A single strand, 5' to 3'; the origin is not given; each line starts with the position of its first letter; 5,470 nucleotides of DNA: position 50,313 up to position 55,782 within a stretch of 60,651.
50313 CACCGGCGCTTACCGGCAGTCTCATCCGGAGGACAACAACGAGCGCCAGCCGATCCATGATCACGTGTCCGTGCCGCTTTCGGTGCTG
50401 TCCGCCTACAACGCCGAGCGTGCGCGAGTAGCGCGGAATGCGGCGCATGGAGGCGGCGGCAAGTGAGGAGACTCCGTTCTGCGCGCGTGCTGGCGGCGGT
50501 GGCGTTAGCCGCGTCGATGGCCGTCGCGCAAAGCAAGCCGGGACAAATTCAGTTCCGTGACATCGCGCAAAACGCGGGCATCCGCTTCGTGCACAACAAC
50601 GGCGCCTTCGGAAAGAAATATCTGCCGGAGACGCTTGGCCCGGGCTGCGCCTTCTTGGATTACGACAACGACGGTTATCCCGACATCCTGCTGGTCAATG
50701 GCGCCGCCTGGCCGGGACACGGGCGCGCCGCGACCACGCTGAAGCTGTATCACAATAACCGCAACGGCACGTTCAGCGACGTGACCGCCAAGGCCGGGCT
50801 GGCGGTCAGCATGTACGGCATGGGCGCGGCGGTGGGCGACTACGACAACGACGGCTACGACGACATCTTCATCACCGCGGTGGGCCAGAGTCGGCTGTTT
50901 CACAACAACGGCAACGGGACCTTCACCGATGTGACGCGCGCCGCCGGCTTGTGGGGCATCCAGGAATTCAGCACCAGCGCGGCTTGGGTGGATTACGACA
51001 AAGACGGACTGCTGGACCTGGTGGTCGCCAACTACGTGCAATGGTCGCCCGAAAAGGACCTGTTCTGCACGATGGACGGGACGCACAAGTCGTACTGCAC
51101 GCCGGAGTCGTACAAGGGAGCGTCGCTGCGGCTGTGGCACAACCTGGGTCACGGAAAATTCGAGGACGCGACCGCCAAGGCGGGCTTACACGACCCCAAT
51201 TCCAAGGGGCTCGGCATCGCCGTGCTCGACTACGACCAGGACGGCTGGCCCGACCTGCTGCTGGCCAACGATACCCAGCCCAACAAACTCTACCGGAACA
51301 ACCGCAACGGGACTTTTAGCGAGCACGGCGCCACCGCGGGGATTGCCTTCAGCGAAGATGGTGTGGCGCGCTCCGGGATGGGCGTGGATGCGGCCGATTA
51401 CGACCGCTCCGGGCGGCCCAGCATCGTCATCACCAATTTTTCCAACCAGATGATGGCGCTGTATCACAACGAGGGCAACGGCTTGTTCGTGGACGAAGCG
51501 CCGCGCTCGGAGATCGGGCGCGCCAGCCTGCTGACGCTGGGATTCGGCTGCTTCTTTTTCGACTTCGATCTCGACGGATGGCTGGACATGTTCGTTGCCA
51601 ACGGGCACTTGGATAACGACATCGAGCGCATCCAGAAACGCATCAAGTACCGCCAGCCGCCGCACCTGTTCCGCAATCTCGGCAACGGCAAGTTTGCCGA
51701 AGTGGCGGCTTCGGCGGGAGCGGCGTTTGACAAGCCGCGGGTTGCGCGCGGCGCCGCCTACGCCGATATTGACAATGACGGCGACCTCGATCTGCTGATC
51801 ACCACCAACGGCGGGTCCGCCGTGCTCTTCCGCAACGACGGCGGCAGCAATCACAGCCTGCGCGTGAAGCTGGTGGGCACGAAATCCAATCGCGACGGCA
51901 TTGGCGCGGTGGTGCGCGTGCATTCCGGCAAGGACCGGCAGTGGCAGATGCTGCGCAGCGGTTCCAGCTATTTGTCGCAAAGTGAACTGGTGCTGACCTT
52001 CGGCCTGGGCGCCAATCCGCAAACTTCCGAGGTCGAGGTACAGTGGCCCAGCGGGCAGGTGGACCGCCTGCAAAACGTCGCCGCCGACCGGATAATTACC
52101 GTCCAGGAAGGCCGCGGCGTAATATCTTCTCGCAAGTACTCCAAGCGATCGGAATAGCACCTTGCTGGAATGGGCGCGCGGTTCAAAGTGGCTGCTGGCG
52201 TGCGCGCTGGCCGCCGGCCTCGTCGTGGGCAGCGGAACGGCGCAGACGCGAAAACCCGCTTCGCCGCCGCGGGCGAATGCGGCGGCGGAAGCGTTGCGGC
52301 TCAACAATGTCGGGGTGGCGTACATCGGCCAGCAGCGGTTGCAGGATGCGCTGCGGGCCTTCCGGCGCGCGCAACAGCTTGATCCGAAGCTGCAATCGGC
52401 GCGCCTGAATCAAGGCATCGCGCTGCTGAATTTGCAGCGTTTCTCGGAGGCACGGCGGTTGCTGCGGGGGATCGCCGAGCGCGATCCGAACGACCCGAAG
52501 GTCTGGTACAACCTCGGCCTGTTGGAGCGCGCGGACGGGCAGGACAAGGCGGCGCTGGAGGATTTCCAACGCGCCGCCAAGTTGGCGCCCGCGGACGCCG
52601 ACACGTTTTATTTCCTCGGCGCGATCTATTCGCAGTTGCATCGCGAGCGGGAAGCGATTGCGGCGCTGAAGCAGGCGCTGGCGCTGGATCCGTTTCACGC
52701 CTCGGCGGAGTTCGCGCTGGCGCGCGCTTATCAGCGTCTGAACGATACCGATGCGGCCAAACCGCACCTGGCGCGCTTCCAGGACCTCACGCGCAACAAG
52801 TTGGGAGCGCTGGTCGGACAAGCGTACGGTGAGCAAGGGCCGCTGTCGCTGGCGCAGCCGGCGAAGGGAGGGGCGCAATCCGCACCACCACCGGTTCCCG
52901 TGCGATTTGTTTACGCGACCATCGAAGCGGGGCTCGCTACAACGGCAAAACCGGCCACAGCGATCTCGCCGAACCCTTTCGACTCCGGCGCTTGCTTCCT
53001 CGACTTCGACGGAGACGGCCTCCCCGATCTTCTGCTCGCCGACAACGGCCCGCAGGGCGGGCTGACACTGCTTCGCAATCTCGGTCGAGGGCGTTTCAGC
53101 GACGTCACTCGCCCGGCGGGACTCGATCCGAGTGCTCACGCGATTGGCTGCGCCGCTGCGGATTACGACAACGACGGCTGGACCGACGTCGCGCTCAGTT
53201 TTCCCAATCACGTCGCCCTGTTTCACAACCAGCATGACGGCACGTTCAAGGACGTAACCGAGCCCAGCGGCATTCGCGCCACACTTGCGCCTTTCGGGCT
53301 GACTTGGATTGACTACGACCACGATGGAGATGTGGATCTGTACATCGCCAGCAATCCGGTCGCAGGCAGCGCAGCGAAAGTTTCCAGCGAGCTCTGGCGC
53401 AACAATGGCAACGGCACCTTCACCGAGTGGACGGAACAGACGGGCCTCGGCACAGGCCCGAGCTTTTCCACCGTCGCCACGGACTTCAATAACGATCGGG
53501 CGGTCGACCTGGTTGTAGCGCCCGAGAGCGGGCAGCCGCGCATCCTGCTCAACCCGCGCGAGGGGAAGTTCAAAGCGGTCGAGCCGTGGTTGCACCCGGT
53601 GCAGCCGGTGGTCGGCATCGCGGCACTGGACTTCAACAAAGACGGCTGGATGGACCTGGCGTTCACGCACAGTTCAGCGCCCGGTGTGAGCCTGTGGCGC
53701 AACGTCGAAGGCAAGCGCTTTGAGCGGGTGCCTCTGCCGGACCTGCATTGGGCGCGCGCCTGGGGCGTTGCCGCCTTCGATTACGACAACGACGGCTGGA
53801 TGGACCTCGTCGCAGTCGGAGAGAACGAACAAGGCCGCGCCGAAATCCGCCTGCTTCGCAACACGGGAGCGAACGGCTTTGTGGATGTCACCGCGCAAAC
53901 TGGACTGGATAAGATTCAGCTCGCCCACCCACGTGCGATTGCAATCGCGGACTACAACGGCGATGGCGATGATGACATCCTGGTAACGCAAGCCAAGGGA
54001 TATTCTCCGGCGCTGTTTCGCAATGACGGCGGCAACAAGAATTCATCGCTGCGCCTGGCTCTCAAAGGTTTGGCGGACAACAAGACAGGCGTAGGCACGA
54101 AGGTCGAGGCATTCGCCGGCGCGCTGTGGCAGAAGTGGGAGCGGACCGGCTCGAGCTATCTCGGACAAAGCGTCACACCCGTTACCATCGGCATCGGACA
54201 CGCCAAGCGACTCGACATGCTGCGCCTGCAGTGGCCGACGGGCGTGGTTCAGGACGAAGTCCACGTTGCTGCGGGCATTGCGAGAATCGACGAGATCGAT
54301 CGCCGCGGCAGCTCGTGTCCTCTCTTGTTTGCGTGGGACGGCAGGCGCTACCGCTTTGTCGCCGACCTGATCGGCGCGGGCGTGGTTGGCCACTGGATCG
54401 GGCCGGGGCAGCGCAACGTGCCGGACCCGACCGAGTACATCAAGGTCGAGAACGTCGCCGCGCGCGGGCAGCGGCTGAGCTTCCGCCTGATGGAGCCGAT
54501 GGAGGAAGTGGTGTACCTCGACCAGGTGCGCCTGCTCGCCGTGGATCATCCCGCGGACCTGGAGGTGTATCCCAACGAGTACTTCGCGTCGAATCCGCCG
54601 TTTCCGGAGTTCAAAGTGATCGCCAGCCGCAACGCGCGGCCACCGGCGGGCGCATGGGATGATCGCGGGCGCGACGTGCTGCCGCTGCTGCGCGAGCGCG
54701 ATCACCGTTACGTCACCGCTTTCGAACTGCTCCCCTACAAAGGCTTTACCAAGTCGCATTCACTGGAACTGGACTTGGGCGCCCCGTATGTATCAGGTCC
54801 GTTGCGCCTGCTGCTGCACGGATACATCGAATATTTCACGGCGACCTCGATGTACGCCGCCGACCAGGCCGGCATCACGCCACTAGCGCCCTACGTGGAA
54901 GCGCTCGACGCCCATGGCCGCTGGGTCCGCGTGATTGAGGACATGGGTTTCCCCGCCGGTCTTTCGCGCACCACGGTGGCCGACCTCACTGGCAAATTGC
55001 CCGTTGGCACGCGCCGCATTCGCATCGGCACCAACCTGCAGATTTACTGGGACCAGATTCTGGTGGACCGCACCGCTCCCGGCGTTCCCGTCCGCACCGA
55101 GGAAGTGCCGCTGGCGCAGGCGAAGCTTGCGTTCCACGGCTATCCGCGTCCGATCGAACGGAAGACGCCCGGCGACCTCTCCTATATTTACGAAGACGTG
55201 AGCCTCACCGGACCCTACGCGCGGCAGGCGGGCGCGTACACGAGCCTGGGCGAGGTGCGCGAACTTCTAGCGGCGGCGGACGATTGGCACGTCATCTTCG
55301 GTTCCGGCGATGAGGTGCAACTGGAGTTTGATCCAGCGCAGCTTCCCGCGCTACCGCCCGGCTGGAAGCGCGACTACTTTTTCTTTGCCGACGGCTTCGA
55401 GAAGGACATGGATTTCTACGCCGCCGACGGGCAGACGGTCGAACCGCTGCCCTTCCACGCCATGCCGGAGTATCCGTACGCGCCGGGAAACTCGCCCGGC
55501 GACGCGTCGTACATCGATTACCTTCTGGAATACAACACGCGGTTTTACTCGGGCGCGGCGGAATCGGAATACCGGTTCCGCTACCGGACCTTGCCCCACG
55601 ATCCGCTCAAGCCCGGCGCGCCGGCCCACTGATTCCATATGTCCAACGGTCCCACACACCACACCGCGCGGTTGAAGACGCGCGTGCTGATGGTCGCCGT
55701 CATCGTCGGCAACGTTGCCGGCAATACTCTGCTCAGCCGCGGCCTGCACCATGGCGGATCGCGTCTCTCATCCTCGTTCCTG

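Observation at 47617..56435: Five-gene coupled operon: membrane-anchored 5xCxxCH cytochrome-TPR, CRTAC1/UnbV propeller, 1156-aa TPR/FG-GAP/UnbV giant and a split DMT transporter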

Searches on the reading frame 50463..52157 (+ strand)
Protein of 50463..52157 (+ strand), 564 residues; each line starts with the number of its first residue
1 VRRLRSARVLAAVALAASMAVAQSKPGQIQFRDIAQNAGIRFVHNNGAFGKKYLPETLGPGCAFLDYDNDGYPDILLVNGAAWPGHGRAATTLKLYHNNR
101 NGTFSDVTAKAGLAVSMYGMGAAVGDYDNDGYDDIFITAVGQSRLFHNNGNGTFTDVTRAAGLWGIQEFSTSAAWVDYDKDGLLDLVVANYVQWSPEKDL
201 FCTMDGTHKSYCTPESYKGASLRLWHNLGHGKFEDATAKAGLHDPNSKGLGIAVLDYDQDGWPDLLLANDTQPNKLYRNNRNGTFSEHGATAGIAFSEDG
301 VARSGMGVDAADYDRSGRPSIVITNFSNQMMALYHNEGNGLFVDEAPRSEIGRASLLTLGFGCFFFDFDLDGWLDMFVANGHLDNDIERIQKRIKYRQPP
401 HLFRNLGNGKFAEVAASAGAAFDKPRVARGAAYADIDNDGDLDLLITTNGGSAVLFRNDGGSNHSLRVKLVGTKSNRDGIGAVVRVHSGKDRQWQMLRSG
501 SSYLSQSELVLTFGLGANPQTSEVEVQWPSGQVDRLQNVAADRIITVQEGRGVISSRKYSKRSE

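Call 3: search_protein_families(library=pfam, proteins=[window:50463-52157:+], max_evalue=0.01)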
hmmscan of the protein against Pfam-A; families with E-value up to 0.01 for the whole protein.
window:50463-52157:+ (564 aa): 3 families
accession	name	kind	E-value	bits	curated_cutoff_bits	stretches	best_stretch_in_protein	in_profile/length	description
PF13517.12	FG-GAP_3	-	3.2e-57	191.4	26.9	7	126-188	1-61/61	FG-GAP-like repeat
PF07593.17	UnbV_ASPIC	-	1.2e-20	73.6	23.4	1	479-546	1-68/68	ASPIC and UnbV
PF01839.29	FG-GAP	-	1e-14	54.4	22.1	3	119-141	2-24/37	FG-GAP repeat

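Call 4: search_protein_families(library=ncbifam, proteins=[window:50463-52157:+], max_evalue=0.01)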
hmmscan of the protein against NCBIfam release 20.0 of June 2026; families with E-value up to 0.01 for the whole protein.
window:50463-52157:+ (564 aa): 2 families
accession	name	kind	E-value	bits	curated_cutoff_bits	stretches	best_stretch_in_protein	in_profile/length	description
NF047539.1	XAC2610_fam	domain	3.4e-05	24.2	35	0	64-105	3-41/89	XAC2610-related protein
NF052323.1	T9SSA_dep_M6i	equivalog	0.002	16.1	600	0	252-347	789-878/1043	T9SS-dependent M6-like inactivated metalloprotease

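Call 92: search_solved_structures(query=window:50463-52157:+, max_evalue=0.001)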
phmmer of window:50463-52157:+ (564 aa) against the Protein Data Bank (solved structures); distinct sequences matched with E-value up to 0.001: 2.
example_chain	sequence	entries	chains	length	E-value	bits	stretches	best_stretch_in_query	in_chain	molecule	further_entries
9etn_A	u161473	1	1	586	1.5e-23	86.3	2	104-200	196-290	Cartilage acidic protein 1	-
7ceb_A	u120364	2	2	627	0.00021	23.1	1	51-189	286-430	Integrin alpha-6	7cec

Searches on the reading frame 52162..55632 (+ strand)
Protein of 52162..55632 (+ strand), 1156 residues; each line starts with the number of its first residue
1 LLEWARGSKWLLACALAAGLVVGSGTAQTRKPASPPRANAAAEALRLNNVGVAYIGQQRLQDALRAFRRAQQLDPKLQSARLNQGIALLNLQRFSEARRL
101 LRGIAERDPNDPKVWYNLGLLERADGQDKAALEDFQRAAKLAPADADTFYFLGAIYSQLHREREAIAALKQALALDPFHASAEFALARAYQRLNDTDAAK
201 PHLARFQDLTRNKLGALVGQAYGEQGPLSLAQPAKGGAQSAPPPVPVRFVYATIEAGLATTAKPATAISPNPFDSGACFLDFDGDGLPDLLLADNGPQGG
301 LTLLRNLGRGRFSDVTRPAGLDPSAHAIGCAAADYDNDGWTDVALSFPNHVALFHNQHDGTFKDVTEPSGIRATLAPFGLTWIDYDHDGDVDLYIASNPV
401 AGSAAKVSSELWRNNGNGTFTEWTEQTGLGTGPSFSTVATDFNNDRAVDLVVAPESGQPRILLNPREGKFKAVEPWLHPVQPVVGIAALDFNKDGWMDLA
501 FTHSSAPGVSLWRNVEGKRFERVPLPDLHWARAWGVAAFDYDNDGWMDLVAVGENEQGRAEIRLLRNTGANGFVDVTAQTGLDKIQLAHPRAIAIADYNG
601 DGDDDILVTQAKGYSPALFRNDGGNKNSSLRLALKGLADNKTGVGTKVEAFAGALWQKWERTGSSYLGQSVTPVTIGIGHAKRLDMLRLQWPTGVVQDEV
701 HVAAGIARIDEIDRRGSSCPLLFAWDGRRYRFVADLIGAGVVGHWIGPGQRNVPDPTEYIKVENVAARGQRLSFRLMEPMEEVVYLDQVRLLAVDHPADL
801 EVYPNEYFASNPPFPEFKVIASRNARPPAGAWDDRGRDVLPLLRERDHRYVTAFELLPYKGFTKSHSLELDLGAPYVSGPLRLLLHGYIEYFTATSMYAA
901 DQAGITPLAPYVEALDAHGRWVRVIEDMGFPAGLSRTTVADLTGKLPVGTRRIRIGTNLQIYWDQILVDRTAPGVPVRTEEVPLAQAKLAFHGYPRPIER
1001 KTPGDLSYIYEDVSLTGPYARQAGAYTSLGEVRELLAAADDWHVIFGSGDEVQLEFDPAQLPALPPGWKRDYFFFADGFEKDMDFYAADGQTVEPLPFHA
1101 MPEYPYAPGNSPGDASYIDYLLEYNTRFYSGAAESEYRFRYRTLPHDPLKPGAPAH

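Call 3: search_protein_families(library=pfam, proteins=[window:52162-55632:+], max_evalue=0.01)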
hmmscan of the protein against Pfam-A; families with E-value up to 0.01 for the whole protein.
window:52162-55632:+ (1156 aa): 20 families
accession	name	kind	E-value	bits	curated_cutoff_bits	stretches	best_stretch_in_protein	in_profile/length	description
PF13517.12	FG-GAP_3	-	1.9e-54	182.5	26.9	6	281-344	1-60/61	FG-GAP-like repeat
PF07719.23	TPR_2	-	7.9e-21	72.8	27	3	46-76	3-33/34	Tetratricopeptide repeat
PF00515.34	TPR_1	-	9.6e-20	70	27.8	3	146-177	1-32/34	Tetratricopeptide repeat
PF01839.29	FG-GAP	-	5.4e-19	68.1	22.1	1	591-609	3-21/37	FG-GAP repeat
PF13181.12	TPR_8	-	5.7e-17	60.8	25.7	1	146-178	1-33/34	Tetratricopeptide repeat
PF14559.12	TPR_19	-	5.2e-14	52.8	25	2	55-115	2-62/68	Tetratricopeptide repeat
PF13414.12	TPR_11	-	6.7e-13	48.5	26.8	2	123-158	5-40/42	TPR repeat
PF13432.12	TPR_16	-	9.7e-12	45.5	32.7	1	82-146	1-65/65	Tetratricopeptide repeat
PF23914.1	TPR_CcmH_CycH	-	1.8e-11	44.6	42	2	55-146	61-155/158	Cytochrome c-type biogenesis protein H TPR domain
PF13431.12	TPR_17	-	1.6e-10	40.8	24.4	1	105-132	6-33/34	Tetratricopeptide repeat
PF13428.12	TPR_14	-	6.1e-10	39.2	23.5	2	84-119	7-42/44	Tetratricopeptide repeat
PF13371.12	TPR_9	-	3.7e-09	36.9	35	2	152-209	1-58/73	Tetratricopeptide repeat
PF07593.17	UnbV_ASPIC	-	4.1e-09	36.6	23.4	1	643-704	1-63/68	ASPIC and UnbV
PF13424.12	TPR_12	-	1.4e-08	35.2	30.1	1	114-176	5-75/77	Tetratricopeptide repeat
PF13174.12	TPR_6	-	5.1e-07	30.4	26.3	0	80-110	2-32/33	Tetratricopeptide repeat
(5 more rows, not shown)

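Call 4: search_protein_families(library=ncbifam, proteins=[window:52162-55632:+], max_evalue=0.01)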
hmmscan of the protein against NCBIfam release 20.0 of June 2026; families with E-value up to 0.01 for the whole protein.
window:52162-55632:+ (1156 aa): 22 families
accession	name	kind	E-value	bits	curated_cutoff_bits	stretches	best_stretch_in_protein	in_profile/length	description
NF040959.1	MamA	equivalog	7.1e-20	71.3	200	2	49-145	76-172/204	magnetosome protein MamA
TIGR02917.1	PEP_TPR_lipo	equivalog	8.2e-14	50.4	312.2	2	46-155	127-236/899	XrtA/PEP-CTERM system TPR-repeat protein PrsT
TIGR02521.1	type_IV_pilW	equivalog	4.8e-12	45.9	154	1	20-217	8-206/234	type IV pilus biogenesis/stability protein PilW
NF008391.2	PRK11189.1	equivalog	1.2e-11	44.6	250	2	48-115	103-172/297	lipoprotein NlpI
TIGR02552.1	LcrH_SycD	equivalog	4.9e-10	39.3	104.8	1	93-177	33-117/136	SycD/LcrH family type III secretion system chaperone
NF047539.1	XAC2610_fam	domain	2.7e-08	34.2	35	0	594-615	2-23/89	XAC2610-related protein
NF033758.1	gliding_GltE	equivalog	1.3e-07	31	225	1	46-89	292-335/411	adventurous gliding motility TPR repeat lipoprotein GltE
TIGR00540.1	TPR_hemY_coli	hypoth_equivalog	1.9e-07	30.2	142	1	56-202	242-381/385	heme biosynthesis-associated TPR protein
TIGR03939.1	PGA_TPR_OMP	equivalog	2.5e-07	29.3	366.65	1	84-205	92-213/800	poly-beta-1,6 N-acetyl-D-glucosamine export porin PgaA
NF033762.1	social_mot_Tgl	equivalog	5.5e-07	29.2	225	1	106-192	25-112/252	social motility TPR repeat lipoprotein Tgl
NF047507.1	TPR_BatC_Lepto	exception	5.4e-06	26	175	1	72-183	20-133/214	TPR repeat-containing protein BatC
NF052415.1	T3SS_chap_SctY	equivalog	6.4e-06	26.6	70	1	84-174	12-105/106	type III secretion apparatus assembly chaperone SctY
NF033920.0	C39_PA2778_fam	equivalog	1.4e-05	24.6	150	1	35-143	147-255/255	PA2778 family cysteine peptidase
NF002725.1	PRK02603.1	equivalog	7.9e-05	22.7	143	0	114-183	37-109/173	photosystem I assembly protein Ycf3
NF008520.0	PRK11447.1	equivalog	8.2e-05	20.6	858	2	125-178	282-335/1157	cellulose synthase complex outer membrane protein BcsC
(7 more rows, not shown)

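Call 8: search_solved_structures(query=window:52162-55632:+, max_evalue=0.01)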
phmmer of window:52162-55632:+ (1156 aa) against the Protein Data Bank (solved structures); distinct sequences matched with E-value up to 0.01: 112 (the best 60 are shown).
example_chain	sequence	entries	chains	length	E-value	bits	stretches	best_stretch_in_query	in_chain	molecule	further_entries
9qhb_A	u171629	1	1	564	2.3e-63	217.8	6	46-195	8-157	Engineered tetratricopeptide repeat protein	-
8bu0_A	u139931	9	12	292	1.2e-28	102.8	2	46-199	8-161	Consensus tetratricopeptide repeat protein | Crystal structure of an 8-repeat consensus TPR superhelix with Zinc. | Monomer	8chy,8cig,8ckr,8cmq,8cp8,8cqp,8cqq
9qhc_A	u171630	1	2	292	7.1e-27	96.9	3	49-192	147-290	Engineered tetratricopeptide repeat protein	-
7yeh_B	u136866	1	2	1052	2.8e-19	71.8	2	49-197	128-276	UDP-N-acetylglucosamine--peptide N-acetylglucosaminyltransferase 110 kDa subunit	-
7yea_A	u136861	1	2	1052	2.9e-19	71.7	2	49-194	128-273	UDP-N-acetylglucosamine--peptide N-acetylglucosaminyltransferase 110 kDa subunit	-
7ntf_A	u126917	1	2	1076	3.1e-19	71.6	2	49-194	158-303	Isoform 1 of UDP-N-acetylglucosamine--peptide N-acetylglucosaminyltransferase 110 kDa subu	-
1w3b_A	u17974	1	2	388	1.1e-16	63.2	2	49-192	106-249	UDP-N-ACETYLGLUCOSAMINE--PEPTIDE N-ACETYLGLUCOSAMINYLTRANSFERASE 110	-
6eou_A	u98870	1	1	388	3.6e-16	61.4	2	49-192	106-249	UDP-N-acetylglucosamine--peptide N-acetylglucosaminyltransferase 110 kDa subunit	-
8os1_B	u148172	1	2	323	4.1e-16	61.3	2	96-206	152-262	Peroxisome targeting signal 1 receptor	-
3cvq_A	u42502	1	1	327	1.2e-15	59.7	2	93-205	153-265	Peroxisome targeting signal 1 receptor PEX5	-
9f8w_A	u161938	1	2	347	5e-15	57.7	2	93-205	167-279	Peroxisome targeting signal 1 receptor PEX5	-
8ggd_E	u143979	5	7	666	3e-14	55.1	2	96-206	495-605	Peroxisome targeting signal 1 receptor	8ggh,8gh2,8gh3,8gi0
9fef_E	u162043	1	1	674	3.1e-14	55.1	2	96-206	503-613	Peroxisome targeting signal 1 receptor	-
8ch0_A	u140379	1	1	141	4.4e-14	54.5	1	46-177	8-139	Consensus tetratricopeptide repeat protein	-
3cv0_A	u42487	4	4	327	4.7e-14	54.5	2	93-205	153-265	Peroxisome targeting signal 1 receptor PEX5 | Peroxisome targeting signal 1 receptor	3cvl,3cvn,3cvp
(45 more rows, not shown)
